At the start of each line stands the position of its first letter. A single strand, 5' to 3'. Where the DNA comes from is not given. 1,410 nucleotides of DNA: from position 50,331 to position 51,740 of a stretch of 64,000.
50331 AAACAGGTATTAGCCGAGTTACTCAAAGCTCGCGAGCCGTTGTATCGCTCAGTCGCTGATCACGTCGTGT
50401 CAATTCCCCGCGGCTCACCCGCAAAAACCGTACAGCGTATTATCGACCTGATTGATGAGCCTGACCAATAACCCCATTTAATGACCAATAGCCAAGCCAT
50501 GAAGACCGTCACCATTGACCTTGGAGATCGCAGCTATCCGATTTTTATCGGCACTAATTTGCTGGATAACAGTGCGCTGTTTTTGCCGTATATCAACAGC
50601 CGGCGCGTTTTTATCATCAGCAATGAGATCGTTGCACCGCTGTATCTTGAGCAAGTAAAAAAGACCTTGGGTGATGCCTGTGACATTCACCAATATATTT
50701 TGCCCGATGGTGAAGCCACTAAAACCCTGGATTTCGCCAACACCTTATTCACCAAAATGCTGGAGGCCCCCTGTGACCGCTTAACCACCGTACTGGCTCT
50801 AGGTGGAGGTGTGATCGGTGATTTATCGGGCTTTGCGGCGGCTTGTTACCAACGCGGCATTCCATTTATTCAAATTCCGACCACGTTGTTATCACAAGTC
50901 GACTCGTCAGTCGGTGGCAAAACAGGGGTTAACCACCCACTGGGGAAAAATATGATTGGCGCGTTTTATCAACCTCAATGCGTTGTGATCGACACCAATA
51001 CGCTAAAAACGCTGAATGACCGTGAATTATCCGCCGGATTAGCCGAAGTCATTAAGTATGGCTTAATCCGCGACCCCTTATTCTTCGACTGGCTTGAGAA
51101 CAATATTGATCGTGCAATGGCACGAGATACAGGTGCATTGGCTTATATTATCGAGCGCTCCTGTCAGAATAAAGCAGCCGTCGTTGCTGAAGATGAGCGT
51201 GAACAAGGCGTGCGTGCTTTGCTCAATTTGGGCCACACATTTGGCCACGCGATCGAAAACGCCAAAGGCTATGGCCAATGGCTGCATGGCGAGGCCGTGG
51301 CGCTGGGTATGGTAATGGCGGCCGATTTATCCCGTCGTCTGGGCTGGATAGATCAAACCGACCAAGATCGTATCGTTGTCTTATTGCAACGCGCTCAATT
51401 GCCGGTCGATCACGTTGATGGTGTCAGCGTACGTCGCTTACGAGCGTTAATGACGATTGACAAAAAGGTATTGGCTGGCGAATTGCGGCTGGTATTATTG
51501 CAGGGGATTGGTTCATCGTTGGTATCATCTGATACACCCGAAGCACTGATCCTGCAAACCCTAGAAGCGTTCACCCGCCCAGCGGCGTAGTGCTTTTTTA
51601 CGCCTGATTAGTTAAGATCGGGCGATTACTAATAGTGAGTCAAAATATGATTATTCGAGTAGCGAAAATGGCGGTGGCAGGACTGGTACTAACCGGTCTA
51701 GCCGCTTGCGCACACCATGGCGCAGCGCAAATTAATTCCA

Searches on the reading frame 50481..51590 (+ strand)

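Call 40: search_protein_families(library=pfam, max_evalue=0.00001, proteins=[window:50481-51590:+])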
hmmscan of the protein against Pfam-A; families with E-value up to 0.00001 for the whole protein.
window:50481-51590:+ (369 aa): 3 families
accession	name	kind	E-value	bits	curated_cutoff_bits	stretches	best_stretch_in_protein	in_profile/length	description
PF24621.2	DHQS_C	-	1.2e-52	178.2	27.6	1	186-330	1-144/144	3-dehydroquinate synthase C-terminal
PF01761.26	DHQ_synthase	-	3.8e-48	162.4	24.2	1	72-184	2-114/115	3-dehydroquinate synthase N-terminal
PF13685.12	Fe-ADH_2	-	4.8e-09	36.8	28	1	23-175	2-145/149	Iron-containing alcohol dehydrogenase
